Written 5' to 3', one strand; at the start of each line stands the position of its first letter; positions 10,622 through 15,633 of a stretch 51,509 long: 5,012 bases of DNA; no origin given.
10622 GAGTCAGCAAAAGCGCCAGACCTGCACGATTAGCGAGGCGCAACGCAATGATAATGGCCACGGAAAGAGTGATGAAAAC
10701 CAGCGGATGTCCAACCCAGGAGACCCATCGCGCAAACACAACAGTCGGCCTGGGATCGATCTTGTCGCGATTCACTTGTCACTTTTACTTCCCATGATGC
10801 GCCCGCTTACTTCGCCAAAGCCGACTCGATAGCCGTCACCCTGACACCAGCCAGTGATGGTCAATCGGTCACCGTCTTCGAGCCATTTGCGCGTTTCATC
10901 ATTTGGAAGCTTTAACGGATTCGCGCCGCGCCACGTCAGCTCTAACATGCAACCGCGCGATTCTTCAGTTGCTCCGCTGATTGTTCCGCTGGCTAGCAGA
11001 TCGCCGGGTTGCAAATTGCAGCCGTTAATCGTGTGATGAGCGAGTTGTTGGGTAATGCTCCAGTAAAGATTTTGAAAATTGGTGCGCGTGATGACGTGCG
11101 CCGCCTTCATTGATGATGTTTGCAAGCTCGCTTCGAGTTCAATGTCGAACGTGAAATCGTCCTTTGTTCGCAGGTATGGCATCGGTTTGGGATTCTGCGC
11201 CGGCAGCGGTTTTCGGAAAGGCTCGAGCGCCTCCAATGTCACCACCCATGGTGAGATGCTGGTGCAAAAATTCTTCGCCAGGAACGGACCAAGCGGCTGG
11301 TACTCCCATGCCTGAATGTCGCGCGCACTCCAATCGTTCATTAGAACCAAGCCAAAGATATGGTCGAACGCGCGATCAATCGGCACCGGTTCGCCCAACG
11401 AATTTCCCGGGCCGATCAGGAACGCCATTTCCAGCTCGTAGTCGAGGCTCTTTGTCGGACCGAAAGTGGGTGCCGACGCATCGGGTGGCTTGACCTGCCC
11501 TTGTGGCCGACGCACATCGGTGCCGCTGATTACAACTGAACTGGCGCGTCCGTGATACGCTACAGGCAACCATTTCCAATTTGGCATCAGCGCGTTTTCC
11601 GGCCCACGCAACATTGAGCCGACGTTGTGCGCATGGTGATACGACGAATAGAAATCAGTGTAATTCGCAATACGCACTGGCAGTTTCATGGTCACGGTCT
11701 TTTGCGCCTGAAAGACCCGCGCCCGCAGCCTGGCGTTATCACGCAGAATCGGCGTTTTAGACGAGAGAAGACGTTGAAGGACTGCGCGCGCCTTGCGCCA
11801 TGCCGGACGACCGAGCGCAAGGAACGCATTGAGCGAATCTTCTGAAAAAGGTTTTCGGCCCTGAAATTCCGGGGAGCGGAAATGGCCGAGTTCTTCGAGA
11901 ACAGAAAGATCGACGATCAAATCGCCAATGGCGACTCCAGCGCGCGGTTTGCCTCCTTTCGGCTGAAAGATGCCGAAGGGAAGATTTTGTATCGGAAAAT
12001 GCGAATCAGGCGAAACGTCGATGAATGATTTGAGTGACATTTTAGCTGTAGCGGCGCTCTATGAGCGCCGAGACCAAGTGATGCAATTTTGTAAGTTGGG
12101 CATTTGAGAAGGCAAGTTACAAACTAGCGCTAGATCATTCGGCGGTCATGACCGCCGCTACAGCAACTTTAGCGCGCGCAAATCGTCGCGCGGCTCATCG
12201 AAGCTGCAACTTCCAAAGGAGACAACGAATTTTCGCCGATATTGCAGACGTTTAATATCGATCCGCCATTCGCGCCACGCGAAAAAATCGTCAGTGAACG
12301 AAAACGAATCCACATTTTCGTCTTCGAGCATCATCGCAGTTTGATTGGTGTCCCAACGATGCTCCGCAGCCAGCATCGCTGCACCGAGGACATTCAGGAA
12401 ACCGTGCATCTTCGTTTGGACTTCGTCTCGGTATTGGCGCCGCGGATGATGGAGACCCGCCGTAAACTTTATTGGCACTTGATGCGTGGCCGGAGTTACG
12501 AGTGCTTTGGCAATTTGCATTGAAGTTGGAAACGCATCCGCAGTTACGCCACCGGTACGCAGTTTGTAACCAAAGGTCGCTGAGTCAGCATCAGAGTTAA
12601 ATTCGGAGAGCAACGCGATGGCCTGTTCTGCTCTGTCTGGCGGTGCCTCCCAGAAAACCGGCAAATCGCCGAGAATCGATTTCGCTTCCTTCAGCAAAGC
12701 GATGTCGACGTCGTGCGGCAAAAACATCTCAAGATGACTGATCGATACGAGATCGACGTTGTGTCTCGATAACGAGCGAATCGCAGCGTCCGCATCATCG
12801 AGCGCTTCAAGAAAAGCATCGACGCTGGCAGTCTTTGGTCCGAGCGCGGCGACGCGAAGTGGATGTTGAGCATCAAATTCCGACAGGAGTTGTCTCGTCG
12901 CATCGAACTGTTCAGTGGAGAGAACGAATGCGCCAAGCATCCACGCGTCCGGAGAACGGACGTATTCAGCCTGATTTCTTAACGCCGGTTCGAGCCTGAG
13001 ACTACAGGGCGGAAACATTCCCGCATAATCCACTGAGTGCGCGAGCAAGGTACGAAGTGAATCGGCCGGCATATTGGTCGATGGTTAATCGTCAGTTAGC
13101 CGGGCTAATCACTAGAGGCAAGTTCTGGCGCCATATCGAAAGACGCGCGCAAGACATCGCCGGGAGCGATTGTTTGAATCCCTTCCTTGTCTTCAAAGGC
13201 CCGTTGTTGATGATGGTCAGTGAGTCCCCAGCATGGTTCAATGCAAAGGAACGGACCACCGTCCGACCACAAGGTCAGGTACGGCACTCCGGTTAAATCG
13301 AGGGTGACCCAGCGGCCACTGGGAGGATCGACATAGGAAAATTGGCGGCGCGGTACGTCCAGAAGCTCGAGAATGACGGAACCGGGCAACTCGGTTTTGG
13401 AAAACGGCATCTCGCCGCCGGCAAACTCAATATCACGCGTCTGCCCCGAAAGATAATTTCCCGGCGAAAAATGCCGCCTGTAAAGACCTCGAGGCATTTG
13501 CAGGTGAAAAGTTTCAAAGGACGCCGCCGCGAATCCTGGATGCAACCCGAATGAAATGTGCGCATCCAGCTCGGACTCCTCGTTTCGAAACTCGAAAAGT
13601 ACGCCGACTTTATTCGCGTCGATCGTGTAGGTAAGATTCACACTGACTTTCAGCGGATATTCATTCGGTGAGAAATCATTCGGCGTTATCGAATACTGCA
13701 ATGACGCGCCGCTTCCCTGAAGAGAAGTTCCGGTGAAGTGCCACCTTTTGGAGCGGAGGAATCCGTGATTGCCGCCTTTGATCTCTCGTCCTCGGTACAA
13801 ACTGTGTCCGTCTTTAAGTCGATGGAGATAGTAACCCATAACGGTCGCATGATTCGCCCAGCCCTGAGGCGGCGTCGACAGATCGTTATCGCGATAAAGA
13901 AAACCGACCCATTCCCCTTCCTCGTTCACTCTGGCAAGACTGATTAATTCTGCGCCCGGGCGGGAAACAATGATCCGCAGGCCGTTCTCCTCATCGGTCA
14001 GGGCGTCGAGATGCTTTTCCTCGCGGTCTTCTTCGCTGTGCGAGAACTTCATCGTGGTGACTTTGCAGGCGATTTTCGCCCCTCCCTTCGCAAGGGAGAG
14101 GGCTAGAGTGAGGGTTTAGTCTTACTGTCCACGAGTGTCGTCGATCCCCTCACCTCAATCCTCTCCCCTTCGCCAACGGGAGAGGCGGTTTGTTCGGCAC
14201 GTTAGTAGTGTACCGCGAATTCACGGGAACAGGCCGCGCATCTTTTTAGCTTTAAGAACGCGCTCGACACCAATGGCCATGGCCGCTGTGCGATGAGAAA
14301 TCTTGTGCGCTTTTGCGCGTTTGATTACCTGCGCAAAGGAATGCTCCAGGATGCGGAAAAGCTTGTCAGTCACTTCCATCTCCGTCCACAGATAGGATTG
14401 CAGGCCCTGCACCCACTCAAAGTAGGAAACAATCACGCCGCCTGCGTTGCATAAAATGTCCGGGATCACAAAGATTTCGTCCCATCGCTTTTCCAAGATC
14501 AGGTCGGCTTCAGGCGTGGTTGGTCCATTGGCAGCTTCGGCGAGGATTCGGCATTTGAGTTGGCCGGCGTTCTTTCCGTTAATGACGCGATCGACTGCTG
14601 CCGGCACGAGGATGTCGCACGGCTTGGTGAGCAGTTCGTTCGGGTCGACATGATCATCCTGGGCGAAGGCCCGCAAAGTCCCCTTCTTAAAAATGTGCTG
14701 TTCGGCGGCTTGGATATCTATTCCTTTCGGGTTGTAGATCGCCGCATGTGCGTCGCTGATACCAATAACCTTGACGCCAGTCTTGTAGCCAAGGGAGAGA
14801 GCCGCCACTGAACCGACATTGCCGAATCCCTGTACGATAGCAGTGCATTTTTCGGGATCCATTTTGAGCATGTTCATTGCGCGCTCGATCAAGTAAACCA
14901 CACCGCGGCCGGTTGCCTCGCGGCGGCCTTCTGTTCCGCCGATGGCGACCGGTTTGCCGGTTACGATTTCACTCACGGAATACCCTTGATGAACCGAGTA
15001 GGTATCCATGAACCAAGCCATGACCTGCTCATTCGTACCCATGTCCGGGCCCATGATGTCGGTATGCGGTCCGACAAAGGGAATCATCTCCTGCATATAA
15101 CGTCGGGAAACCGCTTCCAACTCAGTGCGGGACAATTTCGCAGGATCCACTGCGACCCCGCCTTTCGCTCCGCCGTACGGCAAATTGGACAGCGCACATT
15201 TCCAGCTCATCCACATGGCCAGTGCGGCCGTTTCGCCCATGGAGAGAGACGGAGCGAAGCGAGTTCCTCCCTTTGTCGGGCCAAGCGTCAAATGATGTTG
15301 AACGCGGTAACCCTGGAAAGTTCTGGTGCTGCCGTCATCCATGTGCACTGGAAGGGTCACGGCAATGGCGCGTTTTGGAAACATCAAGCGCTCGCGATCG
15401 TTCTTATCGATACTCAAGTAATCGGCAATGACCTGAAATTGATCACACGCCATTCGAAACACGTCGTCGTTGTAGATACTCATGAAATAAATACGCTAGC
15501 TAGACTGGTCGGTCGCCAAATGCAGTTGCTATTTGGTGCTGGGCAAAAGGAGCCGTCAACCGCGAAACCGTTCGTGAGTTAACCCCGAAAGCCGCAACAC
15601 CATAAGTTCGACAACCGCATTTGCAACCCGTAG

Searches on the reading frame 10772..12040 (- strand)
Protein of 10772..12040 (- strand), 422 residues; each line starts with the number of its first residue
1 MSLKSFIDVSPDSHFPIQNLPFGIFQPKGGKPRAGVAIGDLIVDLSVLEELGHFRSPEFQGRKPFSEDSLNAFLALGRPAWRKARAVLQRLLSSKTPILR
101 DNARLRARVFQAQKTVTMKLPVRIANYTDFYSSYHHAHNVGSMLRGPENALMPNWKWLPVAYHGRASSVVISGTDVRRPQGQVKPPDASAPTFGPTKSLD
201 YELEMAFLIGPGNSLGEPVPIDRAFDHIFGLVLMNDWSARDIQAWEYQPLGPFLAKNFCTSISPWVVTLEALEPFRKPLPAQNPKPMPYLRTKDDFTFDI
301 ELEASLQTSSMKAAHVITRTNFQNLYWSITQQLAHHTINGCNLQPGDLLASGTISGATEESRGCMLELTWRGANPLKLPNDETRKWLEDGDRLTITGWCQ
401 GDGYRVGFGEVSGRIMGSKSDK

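Call 7: search_protein_families(library=pfam, proteins=[window:10772-12040:-], max_evalue=0.001)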
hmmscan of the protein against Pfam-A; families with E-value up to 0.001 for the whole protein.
window:10772-12040:- (422 aa): 2 families
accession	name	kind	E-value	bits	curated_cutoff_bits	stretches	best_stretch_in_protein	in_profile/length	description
PF01557.24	FAA_hydrolase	-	1.3e-37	130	23.9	1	127-397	3-203/214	Fumarylacetoacetate (FAA) hydrolase C-terminal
PF09298.16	FAA_hydrolase_N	-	1.4e-30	105.9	25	1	18-121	1-105/105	Fumarylacetoacetase N-terminal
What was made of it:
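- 10772..12040 (-): Fumarylacetoacetase with both N- and C-terminal domains. It is about 27 kb away and is not part of the cluster proper. FAA_hydrolase_N and FAA_hydrolase (call 7).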

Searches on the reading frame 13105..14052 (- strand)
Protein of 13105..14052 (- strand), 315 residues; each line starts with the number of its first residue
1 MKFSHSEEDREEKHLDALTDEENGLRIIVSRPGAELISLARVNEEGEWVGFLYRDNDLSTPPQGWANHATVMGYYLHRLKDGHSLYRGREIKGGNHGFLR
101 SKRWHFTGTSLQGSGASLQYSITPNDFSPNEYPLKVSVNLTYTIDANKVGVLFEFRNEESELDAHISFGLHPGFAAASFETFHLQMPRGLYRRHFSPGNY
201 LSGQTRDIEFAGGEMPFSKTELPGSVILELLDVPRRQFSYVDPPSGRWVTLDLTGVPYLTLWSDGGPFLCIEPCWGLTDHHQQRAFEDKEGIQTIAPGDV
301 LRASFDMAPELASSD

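Call 7: search_protein_families(library=pfam, proteins=[window:13105-14052:-], max_evalue=0.001)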
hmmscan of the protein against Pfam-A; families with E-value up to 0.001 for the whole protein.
window:13105-14052:- (315 aa): 1 family
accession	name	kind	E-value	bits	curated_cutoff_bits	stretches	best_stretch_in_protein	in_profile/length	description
PF01263.26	Aldose_epim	-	5.5e-11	42.8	27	1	21-177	7-164/299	Aldose 1-epimerase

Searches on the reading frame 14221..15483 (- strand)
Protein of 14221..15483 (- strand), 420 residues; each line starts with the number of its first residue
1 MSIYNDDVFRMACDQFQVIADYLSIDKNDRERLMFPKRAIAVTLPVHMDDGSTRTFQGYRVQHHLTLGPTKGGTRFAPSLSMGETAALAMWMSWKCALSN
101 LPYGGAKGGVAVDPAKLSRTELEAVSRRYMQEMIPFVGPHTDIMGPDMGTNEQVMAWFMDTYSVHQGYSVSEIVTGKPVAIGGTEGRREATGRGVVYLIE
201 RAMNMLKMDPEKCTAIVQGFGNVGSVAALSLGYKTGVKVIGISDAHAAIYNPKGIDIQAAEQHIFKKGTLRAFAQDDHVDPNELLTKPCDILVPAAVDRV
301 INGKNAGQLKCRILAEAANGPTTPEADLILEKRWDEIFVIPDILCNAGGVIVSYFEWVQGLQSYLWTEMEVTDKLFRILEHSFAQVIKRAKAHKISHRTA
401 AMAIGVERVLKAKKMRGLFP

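Call 7: search_protein_families(library=pfam, proteins=[window:14221-15483:-], max_evalue=0.001)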
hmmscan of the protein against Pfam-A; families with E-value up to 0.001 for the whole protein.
window:14221-15483:- (420 aa): 2 families
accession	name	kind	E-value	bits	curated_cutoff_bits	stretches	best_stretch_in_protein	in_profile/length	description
PF00208.27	ELFV_dehydrog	-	2.5e-69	234.1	23.4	1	182-417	1-241/241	Glutamate/Leucine/Phenylalanine/Valine dehydrogenase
PF02812.23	ELFV_dehydrog_N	-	6.2e-53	178.4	25.3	1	36-163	1-128/129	Glu/Leu/Phe/Val dehydrogenase, dimerisation domain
